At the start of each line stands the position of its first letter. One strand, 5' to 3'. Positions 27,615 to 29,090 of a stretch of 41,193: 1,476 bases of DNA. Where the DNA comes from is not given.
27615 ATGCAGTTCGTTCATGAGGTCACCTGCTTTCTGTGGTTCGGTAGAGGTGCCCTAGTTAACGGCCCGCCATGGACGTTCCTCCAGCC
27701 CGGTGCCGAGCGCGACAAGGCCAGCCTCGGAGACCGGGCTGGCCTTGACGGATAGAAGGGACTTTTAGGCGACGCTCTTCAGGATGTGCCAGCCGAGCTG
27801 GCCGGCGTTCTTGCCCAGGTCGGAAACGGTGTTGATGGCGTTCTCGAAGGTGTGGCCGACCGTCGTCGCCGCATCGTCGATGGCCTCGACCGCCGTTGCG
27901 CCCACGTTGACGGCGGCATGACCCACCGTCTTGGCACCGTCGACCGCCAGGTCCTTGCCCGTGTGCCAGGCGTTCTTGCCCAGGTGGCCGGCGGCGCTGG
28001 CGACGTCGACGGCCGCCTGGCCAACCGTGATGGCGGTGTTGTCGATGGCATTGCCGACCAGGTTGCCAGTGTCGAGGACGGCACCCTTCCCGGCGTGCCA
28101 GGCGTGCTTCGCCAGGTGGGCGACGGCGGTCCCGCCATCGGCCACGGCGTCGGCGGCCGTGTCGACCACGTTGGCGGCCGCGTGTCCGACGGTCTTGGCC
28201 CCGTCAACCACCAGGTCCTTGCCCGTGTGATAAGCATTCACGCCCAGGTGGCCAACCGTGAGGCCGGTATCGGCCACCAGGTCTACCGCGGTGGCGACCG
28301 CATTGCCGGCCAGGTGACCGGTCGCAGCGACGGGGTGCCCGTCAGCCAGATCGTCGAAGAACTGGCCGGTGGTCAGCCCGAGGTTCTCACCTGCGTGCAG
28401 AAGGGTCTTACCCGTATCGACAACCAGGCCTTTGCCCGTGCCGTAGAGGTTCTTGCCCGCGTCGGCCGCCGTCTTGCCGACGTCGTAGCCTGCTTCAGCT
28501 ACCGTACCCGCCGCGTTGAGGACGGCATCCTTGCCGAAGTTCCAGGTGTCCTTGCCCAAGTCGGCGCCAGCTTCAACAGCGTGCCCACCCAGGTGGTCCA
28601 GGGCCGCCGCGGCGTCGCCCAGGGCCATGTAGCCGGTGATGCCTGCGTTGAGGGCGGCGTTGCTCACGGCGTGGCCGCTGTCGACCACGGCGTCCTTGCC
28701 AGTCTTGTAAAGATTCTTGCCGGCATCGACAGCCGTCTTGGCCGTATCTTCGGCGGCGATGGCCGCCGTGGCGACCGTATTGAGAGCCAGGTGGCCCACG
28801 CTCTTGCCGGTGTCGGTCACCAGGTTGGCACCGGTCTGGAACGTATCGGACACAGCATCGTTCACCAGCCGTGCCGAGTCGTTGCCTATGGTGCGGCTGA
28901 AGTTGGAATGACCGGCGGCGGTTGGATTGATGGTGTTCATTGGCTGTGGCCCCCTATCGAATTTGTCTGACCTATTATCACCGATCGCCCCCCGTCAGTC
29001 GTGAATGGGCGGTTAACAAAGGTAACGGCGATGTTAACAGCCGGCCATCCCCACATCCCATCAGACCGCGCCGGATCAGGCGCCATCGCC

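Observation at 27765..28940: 391-aa His-rich protein built from an 11-residue-periodic repeat, with no recognisable family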

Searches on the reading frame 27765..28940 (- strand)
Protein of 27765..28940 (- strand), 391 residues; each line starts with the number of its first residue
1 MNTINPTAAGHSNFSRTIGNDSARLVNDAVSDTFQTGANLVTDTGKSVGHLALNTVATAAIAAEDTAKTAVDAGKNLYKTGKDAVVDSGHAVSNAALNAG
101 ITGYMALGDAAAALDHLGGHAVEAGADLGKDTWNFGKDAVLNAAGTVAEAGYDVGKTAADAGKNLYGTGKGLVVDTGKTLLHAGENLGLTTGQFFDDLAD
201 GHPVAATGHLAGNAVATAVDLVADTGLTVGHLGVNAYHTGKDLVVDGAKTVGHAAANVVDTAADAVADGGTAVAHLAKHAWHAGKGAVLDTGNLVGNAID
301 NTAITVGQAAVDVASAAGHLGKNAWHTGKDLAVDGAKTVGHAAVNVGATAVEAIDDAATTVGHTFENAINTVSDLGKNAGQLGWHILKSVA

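Call 3: search_protein_families(library=pfam, proteins=[window:27765-28940:-], max_evalue=1)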
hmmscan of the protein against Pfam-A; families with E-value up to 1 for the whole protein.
window:27765-28940:- (391 aa): 1 family
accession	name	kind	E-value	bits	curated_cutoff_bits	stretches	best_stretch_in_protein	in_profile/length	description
PF16175.11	DUF4875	-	0.049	13.8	25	1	55-134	27-98/156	Domain of unknown function (DUF4875)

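Call 4: search_protein_families(library=ncbifam, proteins=[window:27765-28940:-], max_evalue=1)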
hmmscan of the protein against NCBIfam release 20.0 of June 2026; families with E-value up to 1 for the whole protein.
window:27765-28940:- (391 aa): 1 family
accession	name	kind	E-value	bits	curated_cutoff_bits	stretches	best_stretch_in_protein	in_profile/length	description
TIGR00545.2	lipoyltrans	equivalog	0.21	10.5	280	0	230-257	110-138/328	lipoate--protein ligase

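Call 6: find_homologous_proteins(query=window:27765-28940:-, max_evalue=0.001)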
Query window:27765-28940:-: 8000 candidates shared short words with the query, none scored E <= 0.001.

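Call 10: search_solved_structures(query=window:27765-28940:-, max_evalue=10, show_alignments=2)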
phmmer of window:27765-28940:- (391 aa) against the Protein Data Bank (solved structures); distinct sequences matched with E-value up to 10: 0.

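Call 14: search_protein_representatives(protein=window:27765-28940:-)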
Query: 391 residues. Proteins with E-value up to 0.001 (for the whole library): 1; up to 1e-10: 0; up to 1e-30: 0. The best 1 are listed.
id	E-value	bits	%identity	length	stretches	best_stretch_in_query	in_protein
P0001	5.1e-08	48.7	36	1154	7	246-361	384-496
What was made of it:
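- On Perilipin family / PLIN4-type giant amphipathic helix: No hit among 1.84 billion representatives except P0001 (call 14).
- The only hit among 1.84 billion representatives is P0001 (E = 5e-8, 7 stretches; call 14).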

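Call 17: find_encoding_contigs(protein=window:27765-28940:-, flank=10000, max_places=6)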
Protein window:27765-28940:- (391 aa): 1 contig read that carries it; 1 place shown.
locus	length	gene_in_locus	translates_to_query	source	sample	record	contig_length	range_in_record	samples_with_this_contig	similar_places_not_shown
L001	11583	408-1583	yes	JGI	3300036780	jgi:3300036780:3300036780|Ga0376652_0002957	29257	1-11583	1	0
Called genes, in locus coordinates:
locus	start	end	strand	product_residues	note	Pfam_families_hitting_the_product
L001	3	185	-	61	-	?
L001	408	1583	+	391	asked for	-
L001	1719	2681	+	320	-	PF00296:Bac_luciferase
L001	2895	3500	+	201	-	-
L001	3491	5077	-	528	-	PF00501:AMP-binding, PF13193:AMP-binding_C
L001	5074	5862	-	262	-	PF00561:Abhydrolase_1, PF06821:Ser_hydrolase (weak), PF12146:Hydrolase_4, PF12697:Abhydrolase_6, PF01738:DLH (faint)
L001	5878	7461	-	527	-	PF09286:Pro-kuma_activ, PF00082:Peptidase_S8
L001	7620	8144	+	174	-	-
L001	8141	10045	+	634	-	PF00128:Alpha-amylase (faint)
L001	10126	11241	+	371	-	-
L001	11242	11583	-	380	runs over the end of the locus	PF00291:PALP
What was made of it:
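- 27765..28940 (-): Protein-coding gene, 391 aa, 38.5 kDa, pI 5.3, starting at ATG 28940. The JGI gene call on an independent contig gives the same 391-aa product (call 17).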

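Call 18: find_encoding_contigs(protein=P0001, flank=10000, max_places=4)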
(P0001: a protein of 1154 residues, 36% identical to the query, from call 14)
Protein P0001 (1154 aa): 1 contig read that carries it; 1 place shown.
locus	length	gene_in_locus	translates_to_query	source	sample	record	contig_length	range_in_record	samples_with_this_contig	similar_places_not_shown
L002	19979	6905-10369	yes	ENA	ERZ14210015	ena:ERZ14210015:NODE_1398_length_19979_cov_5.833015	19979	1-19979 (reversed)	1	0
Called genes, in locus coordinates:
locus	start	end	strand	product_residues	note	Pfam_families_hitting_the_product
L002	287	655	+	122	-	-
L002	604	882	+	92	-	-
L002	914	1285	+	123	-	-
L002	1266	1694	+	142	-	-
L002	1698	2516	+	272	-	-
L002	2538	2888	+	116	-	PF24829:Phage_connect_2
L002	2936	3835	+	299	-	-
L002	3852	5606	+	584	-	PF20441:TerL_nuclease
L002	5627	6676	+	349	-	PF23847:DUF7211 (weak)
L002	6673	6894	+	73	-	-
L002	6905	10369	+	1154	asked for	PF11098:Chlorosome_CsmC (faint), PF28068:Scy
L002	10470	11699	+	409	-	PF04860:Phage_portal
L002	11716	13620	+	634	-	-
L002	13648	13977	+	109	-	PF23911:DUF7253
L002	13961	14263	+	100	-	-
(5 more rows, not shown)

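Call 20: predict_structure(protein=window:27765-28940:-)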
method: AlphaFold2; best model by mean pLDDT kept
length: 391 residues; sequences in the alignment: 1
mean_pLDDT: 51.0   pTM: 0.27
mean pLDDT of the five models: 51.0, 50.4, 47.6, 42.3, 36.1
residues with pLDDT >= 90: 0; 70-90: 0; 50-70: 230; < 50: 161
segments of 3 or more residues with pLDDT < 50: 1-9, 51-53, 107-110, 113-123, 131-133, 183-189, 193-199, 201-210, 265-267, 269-274, 276-307, 383-391
pLDDT, mean of each block of 10 residues (from residue 1): 43 55 59 55 51 51 55 55 50 54 49 47 50 50 54 53 52 52 48 45 43 55 56 56 53 53 49 48 42 41 46 51 54 52 52 54 57 54 45 36
secondary structure, 60 per line:
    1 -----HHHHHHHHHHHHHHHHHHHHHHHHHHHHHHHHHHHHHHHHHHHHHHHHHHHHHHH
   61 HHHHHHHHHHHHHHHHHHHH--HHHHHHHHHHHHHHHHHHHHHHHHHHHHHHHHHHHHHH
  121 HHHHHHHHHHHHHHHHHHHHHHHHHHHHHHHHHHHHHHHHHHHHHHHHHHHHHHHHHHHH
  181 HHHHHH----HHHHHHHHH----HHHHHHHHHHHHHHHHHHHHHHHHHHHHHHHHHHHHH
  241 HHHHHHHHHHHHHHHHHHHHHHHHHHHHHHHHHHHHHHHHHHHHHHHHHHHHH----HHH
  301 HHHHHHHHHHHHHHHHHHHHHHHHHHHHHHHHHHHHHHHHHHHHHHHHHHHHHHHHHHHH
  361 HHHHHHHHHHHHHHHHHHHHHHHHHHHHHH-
elements in order: H6-80 H83-186 H191-199 H204-293 H298-390
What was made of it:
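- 28314..28328 (-): The 5-residue phase-shifting insert AATGH (residues 205-209), just after Gly201-His202-Pro203. It is the only break in register and the likely hinge or turn. The AlphaFold2 model breaks its helices at 187-190 and 200-203 (call 20).
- On Hendecad (11/3) coiled coil: The monomer AlphaFold2 model has low confidence (call 20), and no multimer prediction was available.
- AlphaFold2 predicts helix throughout at low confidence (pLDDT 51), as expected for a conditionally folded helix (call 20).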

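Call 31: search_protein_families(library=pfam, proteins=[P0001, window:27765-28940:-], max_evalue=10)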
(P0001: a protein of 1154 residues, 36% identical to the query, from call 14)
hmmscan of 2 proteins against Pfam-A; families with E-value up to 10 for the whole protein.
P0001 (1154 aa): 6 families
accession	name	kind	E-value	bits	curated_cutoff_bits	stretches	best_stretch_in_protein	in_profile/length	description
PF11098.13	Chlorosome_CsmC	-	4.7e-07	30.4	26.3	7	926-968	85-127/139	Chlorosome envelope protein C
PF21009.2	SBSN_GxHH_rpt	-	0.00039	20.1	31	3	514-661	35-178/384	Suprabasin, GxHH repeat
PF23847.1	DUF7211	-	0.0026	17.6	27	1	30-47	5-22/25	Family of unknown function (DUF7211)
PF06911.18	Senescence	-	0.013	15.9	24.6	1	913-973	72-149/184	Senescence domain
PF09769.14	ApoO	-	0.13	12.6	31.4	1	752-800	10-58/131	Apolipoprotein O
PF15984.10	Collagen_mid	-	2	8.6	31.1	3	912-951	153-192/198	Bacterial collagen, middle region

window:27765-28940:- (391 aa): 2 families
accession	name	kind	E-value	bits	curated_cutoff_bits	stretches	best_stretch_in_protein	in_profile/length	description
PF16175.11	DUF4875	-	0.049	13.8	25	1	55-134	27-98/156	Domain of unknown function (DUF4875)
PF11098.13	Chlorosome_CsmC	-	1.8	9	26.3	2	284-347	62-122/139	Chlorosome envelope protein C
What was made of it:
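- On Perilipin family / PLIN4-type giant amphipathic helix: No Pfam hit (calls 3, 31).
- On Alpha-synuclein: No Pfam hit (call 31).
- On Chlorosome envelope protein CsmC (PF11098): 9.0 bits, E = 1.8 (call 31).
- Closest known: Chlorosome envelope protein CsmC. Same: P0001 scores 30.4 bits against it and the target 9 bits (call 31).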

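Call 32: find_related_loci(query=window:27765-28940:-, collection=metagenome_contigs, flank=5000)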
Query window:27765-28940:- (391 aa) in metagenome_contigs; peptide patterns used: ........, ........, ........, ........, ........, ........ (x = any residue, [..] = any of these).
105 stretches matched a pattern, but none encodes a relative of the query by tblastn (E <= 1e-3).

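Call 38: find_related_loci(query=P0001, collection=viral_contigs, flank=6000)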
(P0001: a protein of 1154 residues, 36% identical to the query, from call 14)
Query P0001 (1154 aa) in viral_contigs; peptide patterns used: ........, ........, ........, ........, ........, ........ (x = any residue, [..] = any of these).
8 stretches matched a pattern, but none encodes a relative of the query by tblastn (E <= 1e-3).

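Call 39: search_dna_similar(query=window:27765-28940:-, collection=phages, mode=protein, max_evalue=0.001, max_rows=20)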
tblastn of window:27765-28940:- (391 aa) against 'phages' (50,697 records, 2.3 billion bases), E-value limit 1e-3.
No match.

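Call 40: search_dna_similar(query=window:27765-28940:-, collection=plasmids, mode=protein, max_evalue=0.001, max_rows=20)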
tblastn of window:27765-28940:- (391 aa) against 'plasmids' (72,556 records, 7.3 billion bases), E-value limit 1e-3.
No match.

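Call 45: fold_search(model_id=the predicted structure, library=pdb)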
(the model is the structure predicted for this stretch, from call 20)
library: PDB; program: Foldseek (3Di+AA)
matches with E <= 10: 153; with E <= 0.001: 0
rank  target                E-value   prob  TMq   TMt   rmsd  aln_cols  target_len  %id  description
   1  9jih_B                6.0e-01  0.21  0.17  0.22  20.5       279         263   15  Crystal structure of BAR domain of ACAP4 (released 2026-01-14)
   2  7sqc_1J               6.6e-01  0.23  0.23  0.27  47.8       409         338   11  Ciliary C1 central pair apparatus isolated from Chlamydomonas reinhardtii (released 2022-04-13)
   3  7sqc_1K               7.3e-01  0.30  0.24  0.27  38.4       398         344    8  Ciliary C1 central pair apparatus isolated from Chlamydomonas reinhardtii (released 2022-04-13)
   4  7zr1_C                7.3e-01  0.09  0.16  0.09  84.0       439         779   12  Chaetomium thermophilum Mre11-Rad50-Nbs1 complex bound to ATPyS (composite structure) (released 2023-01-11)
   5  9jih_A                9.3e-01  0.18  0.18  0.24  20.0       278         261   13  Crystal structure of BAR domain of ACAP4 (released 2026-01-14)
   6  3o1j_A                9.7e-01  0.09  0.13  0.18  42.0       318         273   10  Crystal Structure of the TorS sensor domain - TorT complex in the absence of isopropanol (released 2011-12-21)
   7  9drl_A                1.0e+00  0.10  0.13  0.11  40.1       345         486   12  Cryo-EM structure of the T33-549 tetrahedral cage (released 2025-08-06)
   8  7n6g_3O               1.1e+00  0.28  0.23  0.25  39.9       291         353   10  C1 of central pair (released 2022-05-18)
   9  2ch7_B                1.1e+00  0.08  0.14  0.17  63.3       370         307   12  Crystal structure of the cytoplasmic domain of a bacterial chemoreceptor from Thermotoga maritima (released 2006-04-18)
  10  3o1i_B                1.1e+00  0.21  0.21  0.29  37.1       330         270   11  Crystal Structure of the TorS sensor domain - TorT complex in the absence of ligand (released 2011-12-21)
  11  7udn_B                1.2e+00  0.10  0.14  0.18  43.6       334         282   14  Crystal structure of designed helical repeat protein RPB_PLP1_R6 in alternative conformation 2 (released 2023-03-22)
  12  7n6g_3R               1.3e+00  0.14  0.21  0.23  47.7       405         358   11  C1 of central pair (released 2022-05-18)
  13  7n6g_3N               1.4e+00  0.35  0.35  0.34  30.4       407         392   10  C1 of central pair (released 2022-05-18)
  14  7n6g_3P               1.4e+00  0.11  0.19  0.21  61.4       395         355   12  C1 of central pair (released 2022-05-18)
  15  3o1h_A                1.5e+00  0.09  0.15  0.21  38.3       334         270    9  Crystal Structure of the TorS sensor domain - TorT complex in the presence of TMAO (released 2011-12-21)
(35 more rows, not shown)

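Call 50: list_cluster_members(proteins=[window:27765-28940:-, P0001])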
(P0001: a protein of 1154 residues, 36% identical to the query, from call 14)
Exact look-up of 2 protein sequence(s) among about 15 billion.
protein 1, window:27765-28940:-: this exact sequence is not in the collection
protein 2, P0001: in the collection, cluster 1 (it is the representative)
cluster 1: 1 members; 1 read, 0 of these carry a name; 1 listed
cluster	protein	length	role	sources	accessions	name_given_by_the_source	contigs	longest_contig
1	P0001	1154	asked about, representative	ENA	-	-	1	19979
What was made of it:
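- Tried and rejected: A scan of viral contigs for P0001 relatives found nothing (call 38), and P0001 is a singleton cluster (call 50).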

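Call 65: search_protein_families(library=phrogs, proteins=[window:27765-28940:-, P0001], max_evalue=0.1)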
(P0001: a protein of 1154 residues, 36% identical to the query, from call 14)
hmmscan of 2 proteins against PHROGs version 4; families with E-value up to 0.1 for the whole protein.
window:27765-28940:- (391 aa): 0 families

P0001 (1154 aa): 10 families
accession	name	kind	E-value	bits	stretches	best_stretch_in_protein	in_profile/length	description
phrog_58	-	tail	3.6e-27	96.2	4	278-406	829-953/1544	tail length tape measure protein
phrog_1535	-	tail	1.8e-22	80.4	5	377-563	868-1037/1152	tail length tape measure protein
phrog_17020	-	unknown function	3.9e-22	79.9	3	409-529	91-215/353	-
phrog_167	-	tail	5.8e-18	65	4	379-570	795-993/1555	tail length tape measure protein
phrog_305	-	tail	1.9e-15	57.6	4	275-404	579-701/1001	tail length tape measure protein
phrog_32444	-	unknown function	8.7e-12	46.3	1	29-67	4-41/220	-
phrog_4070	-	tail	5.2e-11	42.4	2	256-569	86-383/989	tail length tape measure protein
phrog_7334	-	unknown function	1.8e-09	37.3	2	424-562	8-149/1078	-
phrog_3981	-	tail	0.0088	16.2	0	822-970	401-457/584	tail length tape measure protein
phrog_17496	-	unknown function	0.026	16.3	0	31-64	3-36/117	-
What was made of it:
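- On Phage tape-measure-protein 11-residue repeats: The target has 0 PHROG hits at E <= 0.1 (call 65).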

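Call 66: search_protein_families(library=padloc, proteins=[window:27765-28940:-], max_evalue=0.1)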
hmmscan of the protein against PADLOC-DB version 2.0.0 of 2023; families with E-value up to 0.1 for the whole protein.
window:27765-28940:- (391 aa): 0 families

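Call 84: fold_search(model_id=the predicted structure, library=viral)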
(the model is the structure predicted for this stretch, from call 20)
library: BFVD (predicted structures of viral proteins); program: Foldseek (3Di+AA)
matches with E <= 10: 133; with E <= 0.001: 0
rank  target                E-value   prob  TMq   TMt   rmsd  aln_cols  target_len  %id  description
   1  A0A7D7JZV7            5.7e-02  0.95  0.34  0.26  13.1       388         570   18  (no name in the UniProt tables at hand)
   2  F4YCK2                1.8e-01  0.35  0.24  0.12  45.3       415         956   13  (no name in the UniProt tables at hand)
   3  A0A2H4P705            2.6e-01  0.47  0.23  0.13  64.9       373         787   18  GDSL-like lipase [Pseudomonas phage nickie]
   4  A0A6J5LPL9            2.6e-01  0.28  0.19  0.14  80.7       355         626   13  Uncharacterized protein [uncultured Caudovirales phage]
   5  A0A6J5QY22            2.7e-01  0.38  0.22  0.16  58.3       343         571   17  DNA transfer protein [uncultured Caudovirales phage]
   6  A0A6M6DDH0            4.4e-01  0.16  0.18  0.10  91.6       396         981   14  (no name in the UniProt tables at hand)
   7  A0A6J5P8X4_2          4.4e-01  0.15  0.18  0.10  25.7       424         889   14  Tape measure protein [uncultured Caudovirales phage]
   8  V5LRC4                4.8e-01  0.16  0.20  0.18  82.5       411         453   10  (no name in the UniProt tables at hand)
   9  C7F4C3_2              5.5e-01  0.21  0.24  0.12  39.0       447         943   12  (no name in the UniProt tables at hand)
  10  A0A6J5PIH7            7.0e-01  0.11  0.15  0.14  61.0       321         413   19  Uncharacterized protein [uncultured Caudovirales phage]
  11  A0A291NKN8            7.8e-01  0.35  0.24  0.10  44.0       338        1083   14  Tail fiber protein [Salmonella phage SP01]
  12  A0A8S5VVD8            8.1e-01  0.28  0.23  0.14  63.8       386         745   15  GDSL like Lipase Acylhydrolase [Ackermannviridae sp.]
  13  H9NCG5                8.1e-01  0.10  0.18  0.07  28.4       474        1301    9  (no name in the UniProt tables at hand)
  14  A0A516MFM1            8.5e-01  0.28  0.30  0.19  25.4       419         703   18  (no name in the UniProt tables at hand)
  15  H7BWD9                9.0e-01  0.14  0.21  0.18  24.8       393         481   17  (no name in the UniProt tables at hand)
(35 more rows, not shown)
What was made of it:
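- The AlphaFold2 pTM is 0.27 and Foldseek finds nothing better than E = 0.06 (calls 20, 45, 84).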

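Call 87: search_solved_structures(query=P0001, max_evalue=1, show_alignments=1)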
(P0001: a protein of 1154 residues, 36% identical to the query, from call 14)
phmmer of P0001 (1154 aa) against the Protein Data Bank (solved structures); distinct sequences matched with E-value up to 1: 2.
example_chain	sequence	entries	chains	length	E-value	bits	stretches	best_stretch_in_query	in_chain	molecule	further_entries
9h4p_QG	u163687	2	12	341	0.019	16.6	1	317-389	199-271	Phate tail tape measure protein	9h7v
2x43_S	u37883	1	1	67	0.19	13.3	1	765-820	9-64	SHERP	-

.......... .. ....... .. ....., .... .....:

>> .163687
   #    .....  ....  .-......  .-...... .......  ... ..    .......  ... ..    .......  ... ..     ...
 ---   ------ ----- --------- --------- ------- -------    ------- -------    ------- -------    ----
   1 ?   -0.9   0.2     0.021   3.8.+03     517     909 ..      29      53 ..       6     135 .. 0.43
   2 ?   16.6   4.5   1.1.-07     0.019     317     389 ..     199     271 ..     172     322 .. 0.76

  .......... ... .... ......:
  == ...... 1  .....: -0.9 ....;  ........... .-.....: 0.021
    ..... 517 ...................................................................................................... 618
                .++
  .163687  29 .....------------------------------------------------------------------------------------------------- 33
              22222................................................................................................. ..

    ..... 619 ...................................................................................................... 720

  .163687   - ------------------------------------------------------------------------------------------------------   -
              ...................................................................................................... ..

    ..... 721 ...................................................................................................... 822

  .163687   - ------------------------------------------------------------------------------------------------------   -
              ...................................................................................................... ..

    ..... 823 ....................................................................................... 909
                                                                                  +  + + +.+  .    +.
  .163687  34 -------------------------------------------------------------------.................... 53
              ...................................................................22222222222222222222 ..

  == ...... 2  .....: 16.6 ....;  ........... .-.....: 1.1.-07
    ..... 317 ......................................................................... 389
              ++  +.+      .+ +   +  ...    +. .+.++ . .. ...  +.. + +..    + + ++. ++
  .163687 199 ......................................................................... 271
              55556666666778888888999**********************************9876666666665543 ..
